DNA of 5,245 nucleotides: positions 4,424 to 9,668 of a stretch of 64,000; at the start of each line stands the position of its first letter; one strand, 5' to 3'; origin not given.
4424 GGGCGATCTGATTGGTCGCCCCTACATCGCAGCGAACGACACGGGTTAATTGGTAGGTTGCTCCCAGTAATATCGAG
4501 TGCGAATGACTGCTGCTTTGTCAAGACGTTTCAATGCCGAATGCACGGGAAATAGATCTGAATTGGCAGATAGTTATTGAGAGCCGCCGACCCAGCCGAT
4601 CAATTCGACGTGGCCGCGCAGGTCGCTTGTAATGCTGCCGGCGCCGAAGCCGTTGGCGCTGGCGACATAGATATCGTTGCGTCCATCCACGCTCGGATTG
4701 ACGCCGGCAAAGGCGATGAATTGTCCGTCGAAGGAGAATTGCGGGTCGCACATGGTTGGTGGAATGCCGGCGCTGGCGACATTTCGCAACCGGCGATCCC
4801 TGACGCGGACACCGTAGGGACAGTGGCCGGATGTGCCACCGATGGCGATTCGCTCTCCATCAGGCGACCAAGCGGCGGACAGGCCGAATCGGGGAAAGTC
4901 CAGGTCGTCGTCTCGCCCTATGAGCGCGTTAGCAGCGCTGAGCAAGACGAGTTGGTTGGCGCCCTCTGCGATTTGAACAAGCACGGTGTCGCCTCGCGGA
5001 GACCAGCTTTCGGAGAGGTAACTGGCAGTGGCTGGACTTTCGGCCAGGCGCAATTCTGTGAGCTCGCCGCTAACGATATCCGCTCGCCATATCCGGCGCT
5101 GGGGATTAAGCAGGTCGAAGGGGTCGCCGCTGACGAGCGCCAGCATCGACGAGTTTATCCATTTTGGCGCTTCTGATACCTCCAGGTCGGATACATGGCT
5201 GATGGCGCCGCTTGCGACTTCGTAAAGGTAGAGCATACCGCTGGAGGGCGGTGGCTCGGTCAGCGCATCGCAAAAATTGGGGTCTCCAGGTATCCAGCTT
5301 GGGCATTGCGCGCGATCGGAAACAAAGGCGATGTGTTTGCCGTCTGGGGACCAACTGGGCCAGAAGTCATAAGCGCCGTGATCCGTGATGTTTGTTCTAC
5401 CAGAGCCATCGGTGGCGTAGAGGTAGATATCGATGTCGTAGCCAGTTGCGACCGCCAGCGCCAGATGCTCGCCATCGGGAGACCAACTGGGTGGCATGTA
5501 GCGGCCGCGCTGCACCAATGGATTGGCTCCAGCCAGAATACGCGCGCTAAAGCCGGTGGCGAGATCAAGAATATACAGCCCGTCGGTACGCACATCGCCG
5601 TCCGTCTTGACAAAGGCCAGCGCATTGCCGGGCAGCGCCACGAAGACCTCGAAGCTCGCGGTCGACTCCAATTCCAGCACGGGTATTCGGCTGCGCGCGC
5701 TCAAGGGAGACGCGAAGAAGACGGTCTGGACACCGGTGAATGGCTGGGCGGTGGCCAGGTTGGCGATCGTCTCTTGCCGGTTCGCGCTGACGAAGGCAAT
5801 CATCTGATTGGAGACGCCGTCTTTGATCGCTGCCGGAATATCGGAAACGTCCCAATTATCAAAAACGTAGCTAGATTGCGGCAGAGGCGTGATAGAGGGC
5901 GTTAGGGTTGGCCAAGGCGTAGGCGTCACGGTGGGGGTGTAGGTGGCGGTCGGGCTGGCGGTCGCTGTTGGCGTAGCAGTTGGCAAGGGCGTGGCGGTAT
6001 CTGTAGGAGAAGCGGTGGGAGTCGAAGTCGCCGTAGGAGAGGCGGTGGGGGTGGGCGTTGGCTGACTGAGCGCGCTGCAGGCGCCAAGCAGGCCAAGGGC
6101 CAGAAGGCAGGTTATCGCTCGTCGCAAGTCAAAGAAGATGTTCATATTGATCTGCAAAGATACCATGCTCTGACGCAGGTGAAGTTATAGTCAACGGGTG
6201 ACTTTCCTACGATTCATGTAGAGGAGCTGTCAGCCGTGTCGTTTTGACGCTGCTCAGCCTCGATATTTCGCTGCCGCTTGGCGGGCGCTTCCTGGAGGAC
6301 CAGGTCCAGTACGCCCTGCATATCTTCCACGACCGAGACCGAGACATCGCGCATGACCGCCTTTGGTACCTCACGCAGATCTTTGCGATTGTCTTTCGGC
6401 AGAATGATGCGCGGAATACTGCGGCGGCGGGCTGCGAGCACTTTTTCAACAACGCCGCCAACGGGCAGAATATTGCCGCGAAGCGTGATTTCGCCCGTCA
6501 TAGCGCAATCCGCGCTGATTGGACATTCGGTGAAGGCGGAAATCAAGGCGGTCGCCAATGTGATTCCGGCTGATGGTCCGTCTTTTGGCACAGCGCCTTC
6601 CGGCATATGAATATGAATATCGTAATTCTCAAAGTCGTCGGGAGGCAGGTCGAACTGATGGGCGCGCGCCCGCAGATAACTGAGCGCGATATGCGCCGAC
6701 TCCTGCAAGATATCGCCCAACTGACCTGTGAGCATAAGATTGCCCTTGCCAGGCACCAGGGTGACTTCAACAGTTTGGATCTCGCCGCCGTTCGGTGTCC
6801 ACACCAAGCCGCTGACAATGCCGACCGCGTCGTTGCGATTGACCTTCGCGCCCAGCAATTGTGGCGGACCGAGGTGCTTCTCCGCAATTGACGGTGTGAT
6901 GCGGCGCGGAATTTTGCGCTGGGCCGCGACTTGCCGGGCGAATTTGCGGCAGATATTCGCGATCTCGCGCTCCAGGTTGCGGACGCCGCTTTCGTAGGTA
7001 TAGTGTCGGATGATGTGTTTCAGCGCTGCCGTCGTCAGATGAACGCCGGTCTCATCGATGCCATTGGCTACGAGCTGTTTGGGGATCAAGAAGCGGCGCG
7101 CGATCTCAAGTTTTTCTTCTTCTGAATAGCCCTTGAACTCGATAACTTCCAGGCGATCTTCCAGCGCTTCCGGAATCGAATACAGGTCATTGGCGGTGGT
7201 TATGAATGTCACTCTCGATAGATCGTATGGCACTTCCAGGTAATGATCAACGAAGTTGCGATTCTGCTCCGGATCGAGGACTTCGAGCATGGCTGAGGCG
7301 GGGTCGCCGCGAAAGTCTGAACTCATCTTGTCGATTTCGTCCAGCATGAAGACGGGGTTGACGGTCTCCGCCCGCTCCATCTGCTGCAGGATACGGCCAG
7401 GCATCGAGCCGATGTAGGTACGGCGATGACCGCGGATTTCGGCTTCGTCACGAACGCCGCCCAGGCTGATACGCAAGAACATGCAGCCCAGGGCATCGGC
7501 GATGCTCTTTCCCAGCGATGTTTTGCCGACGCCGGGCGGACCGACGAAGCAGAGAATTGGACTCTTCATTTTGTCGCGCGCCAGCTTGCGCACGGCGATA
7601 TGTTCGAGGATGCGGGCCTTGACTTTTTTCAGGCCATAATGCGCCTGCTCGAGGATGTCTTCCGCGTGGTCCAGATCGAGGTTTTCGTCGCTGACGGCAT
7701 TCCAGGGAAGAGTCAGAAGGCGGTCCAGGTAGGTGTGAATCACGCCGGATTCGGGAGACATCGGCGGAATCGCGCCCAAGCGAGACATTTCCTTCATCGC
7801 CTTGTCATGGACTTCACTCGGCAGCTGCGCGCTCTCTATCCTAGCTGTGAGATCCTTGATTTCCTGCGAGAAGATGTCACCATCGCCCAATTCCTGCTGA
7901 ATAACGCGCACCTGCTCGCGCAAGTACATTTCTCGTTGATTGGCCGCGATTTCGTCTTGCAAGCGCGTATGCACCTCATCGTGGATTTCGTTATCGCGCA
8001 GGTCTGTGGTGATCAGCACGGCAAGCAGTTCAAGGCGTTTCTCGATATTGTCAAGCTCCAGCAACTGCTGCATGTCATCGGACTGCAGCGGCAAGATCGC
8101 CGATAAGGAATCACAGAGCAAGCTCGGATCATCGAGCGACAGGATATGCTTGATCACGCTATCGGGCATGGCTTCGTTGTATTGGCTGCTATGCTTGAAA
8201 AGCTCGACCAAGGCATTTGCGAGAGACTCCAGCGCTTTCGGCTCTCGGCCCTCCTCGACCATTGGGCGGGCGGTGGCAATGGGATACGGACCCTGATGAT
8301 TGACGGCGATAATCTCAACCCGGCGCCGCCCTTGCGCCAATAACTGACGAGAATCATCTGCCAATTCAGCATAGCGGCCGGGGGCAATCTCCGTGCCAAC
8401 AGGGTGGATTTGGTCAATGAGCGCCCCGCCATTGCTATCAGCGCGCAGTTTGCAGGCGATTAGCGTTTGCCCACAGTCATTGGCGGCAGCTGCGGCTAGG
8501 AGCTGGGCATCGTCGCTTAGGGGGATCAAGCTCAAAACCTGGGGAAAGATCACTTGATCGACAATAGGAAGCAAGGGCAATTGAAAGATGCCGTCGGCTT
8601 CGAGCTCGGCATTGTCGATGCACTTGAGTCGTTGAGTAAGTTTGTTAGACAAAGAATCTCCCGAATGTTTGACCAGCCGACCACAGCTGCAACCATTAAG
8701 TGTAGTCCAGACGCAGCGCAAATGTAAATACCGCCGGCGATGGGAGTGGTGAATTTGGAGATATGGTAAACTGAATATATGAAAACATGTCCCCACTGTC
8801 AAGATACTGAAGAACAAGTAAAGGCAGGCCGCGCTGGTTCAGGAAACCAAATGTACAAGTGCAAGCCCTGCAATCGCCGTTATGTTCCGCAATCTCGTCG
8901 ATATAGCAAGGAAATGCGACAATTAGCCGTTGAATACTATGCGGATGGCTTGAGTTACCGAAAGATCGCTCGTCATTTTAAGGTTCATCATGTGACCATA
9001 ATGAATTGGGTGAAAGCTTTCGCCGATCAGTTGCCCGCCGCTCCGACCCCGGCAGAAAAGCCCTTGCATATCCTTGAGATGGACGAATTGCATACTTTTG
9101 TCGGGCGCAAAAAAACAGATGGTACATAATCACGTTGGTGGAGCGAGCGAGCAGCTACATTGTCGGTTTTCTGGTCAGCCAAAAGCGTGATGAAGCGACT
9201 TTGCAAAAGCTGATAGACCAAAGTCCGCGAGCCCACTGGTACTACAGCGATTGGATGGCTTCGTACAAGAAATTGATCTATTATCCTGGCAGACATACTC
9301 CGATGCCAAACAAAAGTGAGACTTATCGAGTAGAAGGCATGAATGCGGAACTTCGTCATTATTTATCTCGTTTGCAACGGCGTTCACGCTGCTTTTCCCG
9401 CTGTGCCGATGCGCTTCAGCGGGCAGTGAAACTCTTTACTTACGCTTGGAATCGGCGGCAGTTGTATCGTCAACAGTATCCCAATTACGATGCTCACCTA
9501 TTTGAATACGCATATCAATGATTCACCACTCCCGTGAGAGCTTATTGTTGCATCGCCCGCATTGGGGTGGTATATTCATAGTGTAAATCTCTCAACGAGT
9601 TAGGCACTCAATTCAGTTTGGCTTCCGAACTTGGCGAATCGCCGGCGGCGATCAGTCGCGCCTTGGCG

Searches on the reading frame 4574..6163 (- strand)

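Call 94: search_protein_families(library=pfam, max_evalue=0.001, proteins=[window:4574-6163:-])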
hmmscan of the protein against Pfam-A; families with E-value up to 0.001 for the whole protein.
window:4574-6163:- (529 aa): 4 families
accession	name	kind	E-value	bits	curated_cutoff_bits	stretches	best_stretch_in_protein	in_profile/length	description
PF07676.18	PD40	-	7.4e-16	58.1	20.9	1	257-285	2-30/38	WD40-like Beta Propeller Repeat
PF25174.1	Beta-prop_THOC3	-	8.7e-05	22.1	305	0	226-283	53-108/272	THOC3 beta-propeller domain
PF00930.27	DPPIV_N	-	0.00027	20.2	22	0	195-263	24-82/354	Dipeptidyl peptidase IV (DPP IV) N-terminal region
PF23414.1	Beta-prop_EML_2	-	0.0005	20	90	0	226-287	88-148/266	Echinoderm microtubule-associated protein second beta-propeller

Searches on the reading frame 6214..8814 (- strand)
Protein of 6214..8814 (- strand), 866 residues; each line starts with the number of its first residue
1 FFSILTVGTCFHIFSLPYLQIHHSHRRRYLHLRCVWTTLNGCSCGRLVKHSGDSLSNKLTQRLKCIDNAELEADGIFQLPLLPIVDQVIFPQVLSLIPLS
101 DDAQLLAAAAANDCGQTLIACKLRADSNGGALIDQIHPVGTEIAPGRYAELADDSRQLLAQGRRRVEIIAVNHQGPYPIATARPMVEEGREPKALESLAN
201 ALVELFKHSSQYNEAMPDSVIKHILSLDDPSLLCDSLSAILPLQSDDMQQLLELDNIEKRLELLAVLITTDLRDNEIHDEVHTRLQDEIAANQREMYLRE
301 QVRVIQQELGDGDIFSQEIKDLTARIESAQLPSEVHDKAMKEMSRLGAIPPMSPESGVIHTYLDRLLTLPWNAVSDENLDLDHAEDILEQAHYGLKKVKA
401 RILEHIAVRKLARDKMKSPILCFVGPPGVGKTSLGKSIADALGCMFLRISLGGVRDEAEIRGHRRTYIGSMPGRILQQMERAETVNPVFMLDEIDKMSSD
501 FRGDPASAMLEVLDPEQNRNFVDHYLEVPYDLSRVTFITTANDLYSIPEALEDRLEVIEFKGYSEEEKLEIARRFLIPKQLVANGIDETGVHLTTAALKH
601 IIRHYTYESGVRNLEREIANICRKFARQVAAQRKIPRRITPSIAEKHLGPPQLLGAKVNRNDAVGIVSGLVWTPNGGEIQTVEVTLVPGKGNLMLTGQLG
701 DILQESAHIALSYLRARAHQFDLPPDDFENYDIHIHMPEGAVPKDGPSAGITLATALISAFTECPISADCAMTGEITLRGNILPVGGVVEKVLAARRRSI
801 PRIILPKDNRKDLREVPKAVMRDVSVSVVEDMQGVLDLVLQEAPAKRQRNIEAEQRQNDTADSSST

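Call 94: search_protein_families(library=pfam, max_evalue=0.001, proteins=[window:6214-8814:-])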
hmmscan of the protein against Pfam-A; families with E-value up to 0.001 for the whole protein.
window:6214-8814:- (866 aa): 8 families
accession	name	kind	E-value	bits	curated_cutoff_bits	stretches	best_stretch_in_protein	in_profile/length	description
PF05362.19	Lon_C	-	2.7e-78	262.7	21.1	1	640-841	3-204/205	Lon protease (S16) C-terminal proteolytic domain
PF02190.22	LON_substr_bdg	-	4.2e-26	92.6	28.7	1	79-269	2-199/200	ATP-dependent protease La (LON) substrate-binding domain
PF00004.35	AAA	-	2.7e-24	86.5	21.2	1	421-561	1-129/131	ATPase family associated with various cellular activities (AAA)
PF22667.2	Lon_lid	-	3.4e-20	71.9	27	1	583-633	2-52/57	Lon protease AAA+ ATPase lid domain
PF13541.12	ChlI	-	1.5e-09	38.2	27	1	682-809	1-121/121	Subunit ChlI of Mg-chelatase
PF07728.20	AAA_5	-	6e-07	30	22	1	421-554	2-138/139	AAA domain (dynein-related subfamily)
PF05496.18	RuvB_N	-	0.00014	22.1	27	0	394-446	11-61/159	Holliday junction DNA helicase RuvB P-loop domain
PF13401.12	AAA_22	-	0.00039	21.2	27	0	419-499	6-98/130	AAA domain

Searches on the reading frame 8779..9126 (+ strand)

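Call 94: search_protein_families(library=pfam, max_evalue=0.001, proteins=[window:8779-9126:+])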
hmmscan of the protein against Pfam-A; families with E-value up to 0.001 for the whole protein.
window:8779-9126:+ (116 aa): 9 families
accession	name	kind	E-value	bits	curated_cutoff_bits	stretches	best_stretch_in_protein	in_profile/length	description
PF13384.12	HTH_23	-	1.1e-08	35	24.6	1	43-85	3-46/50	Homeodomain-like domain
PF01527.26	HTH_Tnp_1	-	7e-07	29.8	24.1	1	39-88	4-54/75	Transposase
PF13936.12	HTH_38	-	1.2e-05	25.4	27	1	51-78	14-41/44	Helix-turn-helix domain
PF13518.12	HTH_28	-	2.8e-05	24.5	25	1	47-81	2-36/52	Helix-turn-helix domain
PF13542.12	HTH_Tnp_ISL3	-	3.8e-05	23.5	27.4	1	38-81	8-50/51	Helix-turn-helix domain of transposase family ISL3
PF25787.1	HTH_SB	-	0.00015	21.9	43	1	40-75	5-40/53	Sleeping Beauty transposase HTH domain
PF01710.22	HTH_Tnp_IS630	-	0.00028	21.4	21.3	1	42-104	3-61/119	Transposase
PF03811.18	Zn_ribbon_InsA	-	0.00052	20.1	26.1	1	4-31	8-34/35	InsA N-terminal domain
PF06056.18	Terminase_5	-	0.00067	20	20.3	1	45-80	1-36/58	Putative ATPase subunit of terminase (gpP-like)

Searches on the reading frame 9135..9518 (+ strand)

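Call 94: search_protein_families(library=pfam, max_evalue=0.001, proteins=[window:9135-9518:+])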
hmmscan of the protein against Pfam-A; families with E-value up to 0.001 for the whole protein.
window:9135-9518:+ (128 aa): 1 family
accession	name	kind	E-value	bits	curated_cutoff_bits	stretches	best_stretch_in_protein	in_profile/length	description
PF03400.19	DDE_Tnp_IS1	-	0.00011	23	24.1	1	17-98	41-121/131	IS1 transposase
